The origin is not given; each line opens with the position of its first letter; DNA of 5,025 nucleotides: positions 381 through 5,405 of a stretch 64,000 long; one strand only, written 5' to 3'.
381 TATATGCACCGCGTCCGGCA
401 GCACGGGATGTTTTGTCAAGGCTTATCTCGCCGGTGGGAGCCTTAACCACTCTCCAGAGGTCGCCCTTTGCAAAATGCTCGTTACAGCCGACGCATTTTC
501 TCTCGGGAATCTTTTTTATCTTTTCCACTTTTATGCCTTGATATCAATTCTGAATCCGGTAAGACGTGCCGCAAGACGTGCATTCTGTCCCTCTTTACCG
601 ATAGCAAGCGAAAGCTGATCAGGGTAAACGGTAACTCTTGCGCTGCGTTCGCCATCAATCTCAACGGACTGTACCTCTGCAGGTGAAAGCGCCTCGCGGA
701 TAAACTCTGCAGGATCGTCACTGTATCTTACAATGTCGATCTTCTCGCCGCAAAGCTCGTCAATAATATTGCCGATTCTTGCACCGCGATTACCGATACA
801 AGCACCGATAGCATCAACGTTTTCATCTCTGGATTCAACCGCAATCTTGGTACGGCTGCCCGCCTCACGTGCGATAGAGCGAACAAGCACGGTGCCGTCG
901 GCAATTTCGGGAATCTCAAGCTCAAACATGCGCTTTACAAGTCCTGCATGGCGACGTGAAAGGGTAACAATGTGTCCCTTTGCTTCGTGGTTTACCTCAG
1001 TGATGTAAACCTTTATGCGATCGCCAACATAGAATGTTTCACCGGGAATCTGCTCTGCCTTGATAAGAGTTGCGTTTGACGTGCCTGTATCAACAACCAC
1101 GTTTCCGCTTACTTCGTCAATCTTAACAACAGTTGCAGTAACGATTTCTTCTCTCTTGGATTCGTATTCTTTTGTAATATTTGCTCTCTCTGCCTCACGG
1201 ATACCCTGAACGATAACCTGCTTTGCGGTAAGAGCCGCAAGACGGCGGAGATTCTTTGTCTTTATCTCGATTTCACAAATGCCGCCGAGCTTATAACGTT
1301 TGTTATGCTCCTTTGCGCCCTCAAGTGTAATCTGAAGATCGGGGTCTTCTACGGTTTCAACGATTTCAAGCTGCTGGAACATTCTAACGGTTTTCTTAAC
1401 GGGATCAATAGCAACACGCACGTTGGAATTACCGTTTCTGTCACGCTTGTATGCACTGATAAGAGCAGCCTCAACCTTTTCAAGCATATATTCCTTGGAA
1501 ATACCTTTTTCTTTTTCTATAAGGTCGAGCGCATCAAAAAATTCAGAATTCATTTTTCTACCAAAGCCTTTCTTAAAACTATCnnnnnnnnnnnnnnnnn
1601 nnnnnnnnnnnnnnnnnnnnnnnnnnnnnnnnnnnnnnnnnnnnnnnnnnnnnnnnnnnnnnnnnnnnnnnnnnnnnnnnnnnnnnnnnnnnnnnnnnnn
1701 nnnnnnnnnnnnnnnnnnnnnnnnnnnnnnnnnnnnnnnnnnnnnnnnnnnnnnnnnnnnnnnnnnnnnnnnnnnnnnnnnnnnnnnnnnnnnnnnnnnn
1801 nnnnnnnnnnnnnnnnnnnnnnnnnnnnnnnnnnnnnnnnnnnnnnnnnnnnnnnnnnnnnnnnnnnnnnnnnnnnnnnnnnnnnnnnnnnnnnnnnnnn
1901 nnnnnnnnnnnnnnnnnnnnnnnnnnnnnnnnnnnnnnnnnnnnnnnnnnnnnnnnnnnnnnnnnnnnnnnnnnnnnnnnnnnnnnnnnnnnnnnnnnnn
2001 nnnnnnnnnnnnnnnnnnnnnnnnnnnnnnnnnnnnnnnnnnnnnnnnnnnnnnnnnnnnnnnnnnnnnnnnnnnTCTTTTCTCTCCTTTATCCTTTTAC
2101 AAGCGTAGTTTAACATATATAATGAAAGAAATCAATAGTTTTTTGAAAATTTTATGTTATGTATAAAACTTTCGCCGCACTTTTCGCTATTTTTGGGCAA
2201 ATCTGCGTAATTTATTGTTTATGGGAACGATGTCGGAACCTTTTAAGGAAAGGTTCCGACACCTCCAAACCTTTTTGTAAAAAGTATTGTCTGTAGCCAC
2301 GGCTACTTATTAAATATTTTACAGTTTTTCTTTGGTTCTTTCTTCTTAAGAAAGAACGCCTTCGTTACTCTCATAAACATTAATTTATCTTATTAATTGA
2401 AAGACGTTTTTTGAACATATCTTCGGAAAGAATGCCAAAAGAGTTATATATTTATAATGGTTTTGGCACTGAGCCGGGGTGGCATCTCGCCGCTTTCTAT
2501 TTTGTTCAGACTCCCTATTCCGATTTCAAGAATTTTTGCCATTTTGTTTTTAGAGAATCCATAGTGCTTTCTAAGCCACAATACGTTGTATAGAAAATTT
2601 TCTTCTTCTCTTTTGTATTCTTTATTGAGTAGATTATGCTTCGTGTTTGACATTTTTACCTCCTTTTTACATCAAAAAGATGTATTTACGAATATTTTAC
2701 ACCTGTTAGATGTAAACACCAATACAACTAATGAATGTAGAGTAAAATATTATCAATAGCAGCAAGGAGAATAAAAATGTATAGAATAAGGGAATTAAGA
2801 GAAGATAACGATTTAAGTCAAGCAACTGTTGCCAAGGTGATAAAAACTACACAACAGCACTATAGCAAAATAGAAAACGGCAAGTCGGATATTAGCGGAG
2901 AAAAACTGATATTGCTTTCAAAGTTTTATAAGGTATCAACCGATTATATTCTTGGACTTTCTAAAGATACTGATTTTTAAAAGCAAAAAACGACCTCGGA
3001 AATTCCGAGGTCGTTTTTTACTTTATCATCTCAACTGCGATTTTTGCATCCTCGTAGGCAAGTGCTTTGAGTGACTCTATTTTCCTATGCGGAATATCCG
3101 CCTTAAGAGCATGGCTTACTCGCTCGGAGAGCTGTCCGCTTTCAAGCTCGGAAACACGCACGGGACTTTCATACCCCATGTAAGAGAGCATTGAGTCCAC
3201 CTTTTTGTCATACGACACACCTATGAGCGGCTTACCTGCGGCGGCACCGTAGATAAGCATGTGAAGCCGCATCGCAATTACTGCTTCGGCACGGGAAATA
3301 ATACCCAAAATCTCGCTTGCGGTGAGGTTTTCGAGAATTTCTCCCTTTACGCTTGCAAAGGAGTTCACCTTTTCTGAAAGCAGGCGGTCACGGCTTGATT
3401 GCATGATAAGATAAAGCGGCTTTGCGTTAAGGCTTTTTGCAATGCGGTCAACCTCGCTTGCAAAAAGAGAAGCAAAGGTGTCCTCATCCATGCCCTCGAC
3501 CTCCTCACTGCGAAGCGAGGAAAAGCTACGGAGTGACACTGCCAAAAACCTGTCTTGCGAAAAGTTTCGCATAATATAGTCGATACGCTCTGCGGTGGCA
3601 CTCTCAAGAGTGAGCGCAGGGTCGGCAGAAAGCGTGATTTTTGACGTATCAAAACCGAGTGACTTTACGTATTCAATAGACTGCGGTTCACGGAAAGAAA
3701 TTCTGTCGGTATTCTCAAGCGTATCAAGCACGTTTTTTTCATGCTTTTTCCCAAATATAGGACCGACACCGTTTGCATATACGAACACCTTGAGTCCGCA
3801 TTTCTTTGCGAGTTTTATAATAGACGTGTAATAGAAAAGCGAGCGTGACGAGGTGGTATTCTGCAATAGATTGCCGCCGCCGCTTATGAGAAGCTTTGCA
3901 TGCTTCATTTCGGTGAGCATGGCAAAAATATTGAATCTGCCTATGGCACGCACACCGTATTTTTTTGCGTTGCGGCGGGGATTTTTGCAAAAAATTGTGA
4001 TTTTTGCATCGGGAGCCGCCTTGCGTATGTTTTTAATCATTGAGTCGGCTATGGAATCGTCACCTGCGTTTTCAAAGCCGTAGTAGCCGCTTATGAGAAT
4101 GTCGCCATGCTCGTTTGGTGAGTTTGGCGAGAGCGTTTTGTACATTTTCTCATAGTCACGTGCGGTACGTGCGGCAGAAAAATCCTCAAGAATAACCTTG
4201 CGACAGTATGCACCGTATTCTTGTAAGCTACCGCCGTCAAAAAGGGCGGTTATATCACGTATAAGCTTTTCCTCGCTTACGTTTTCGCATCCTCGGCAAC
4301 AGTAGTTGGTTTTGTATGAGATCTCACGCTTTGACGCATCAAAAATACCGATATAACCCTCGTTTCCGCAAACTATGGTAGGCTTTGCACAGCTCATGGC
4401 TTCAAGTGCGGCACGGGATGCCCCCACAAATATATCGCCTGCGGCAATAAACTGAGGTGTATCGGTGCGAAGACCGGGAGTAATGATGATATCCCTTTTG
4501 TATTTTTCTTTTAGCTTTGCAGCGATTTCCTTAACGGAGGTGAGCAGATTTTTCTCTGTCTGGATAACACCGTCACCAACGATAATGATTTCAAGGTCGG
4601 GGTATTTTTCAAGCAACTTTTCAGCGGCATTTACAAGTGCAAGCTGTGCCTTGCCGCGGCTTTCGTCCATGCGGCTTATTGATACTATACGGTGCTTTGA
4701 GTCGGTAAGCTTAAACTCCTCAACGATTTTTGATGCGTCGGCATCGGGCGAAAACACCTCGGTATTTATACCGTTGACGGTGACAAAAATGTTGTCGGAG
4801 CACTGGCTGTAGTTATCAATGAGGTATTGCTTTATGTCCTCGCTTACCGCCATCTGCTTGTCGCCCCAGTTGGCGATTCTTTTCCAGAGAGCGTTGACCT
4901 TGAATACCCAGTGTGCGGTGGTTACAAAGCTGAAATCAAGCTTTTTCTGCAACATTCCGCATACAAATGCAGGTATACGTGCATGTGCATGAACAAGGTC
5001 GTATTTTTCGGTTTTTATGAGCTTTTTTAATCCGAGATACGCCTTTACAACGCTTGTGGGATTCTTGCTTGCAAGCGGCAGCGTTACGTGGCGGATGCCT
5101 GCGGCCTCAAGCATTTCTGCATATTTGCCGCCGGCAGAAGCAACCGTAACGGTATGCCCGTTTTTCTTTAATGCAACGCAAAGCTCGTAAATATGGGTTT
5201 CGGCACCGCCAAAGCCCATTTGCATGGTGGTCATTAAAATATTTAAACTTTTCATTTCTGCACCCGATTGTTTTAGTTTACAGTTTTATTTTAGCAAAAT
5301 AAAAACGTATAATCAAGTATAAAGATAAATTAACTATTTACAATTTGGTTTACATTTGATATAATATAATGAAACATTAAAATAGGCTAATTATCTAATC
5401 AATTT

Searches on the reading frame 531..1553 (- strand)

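Call 47: search_protein_families(library=pfam, proteins=[window:531-1553:-], max_evalue=0.00001)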
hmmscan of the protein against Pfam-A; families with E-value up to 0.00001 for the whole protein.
window:531-1553:- (340 aa): 2 families
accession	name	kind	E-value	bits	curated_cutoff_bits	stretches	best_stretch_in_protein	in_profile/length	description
PF08529.16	NusA_N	-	6.1e-38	130.1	23.8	1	4-123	1-118/119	NusA N-terminal domain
PF13184.12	KH_5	-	1e-29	102.8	27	1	231-299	1-69/69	NusA-like KH domain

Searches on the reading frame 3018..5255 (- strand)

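Call 47: search_protein_families(library=pfam, proteins=[window:3018-5255:-], max_evalue=0.00001)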
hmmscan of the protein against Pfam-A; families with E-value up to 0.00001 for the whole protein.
window:3018-5255:- (745 aa): 6 families
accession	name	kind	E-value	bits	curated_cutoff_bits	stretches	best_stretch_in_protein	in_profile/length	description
PF04230.19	PS_pyruv_trans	-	4.9e-40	138.7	25.3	1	396-683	1-279/280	Polysaccharide pyruvyl transferase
PF13439.12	Glyco_transf_4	-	3.9e-27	95.8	28.5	1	15-166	1-169/170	Glycosyltransferase Family 4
PF13477.12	Glyco_trans_4_2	-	4.8e-14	53.1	23.4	1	18-115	9-107/139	Glycosyl transferase 4-like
PF13579.12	Glyco_trans_4_4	-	3.4e-11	44.2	29.7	1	16-127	1-124/158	Glycosyl transferase 4-like domain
PF13692.12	Glyco_trans_1_4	-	8e-11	42.8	27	1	188-297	2-107/142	Glycosyl transferases group 1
PF00534.26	Glycos_transf_1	-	1.6e-06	28.2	26.4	1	179-309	7-135/172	Glycosyl transferases group 1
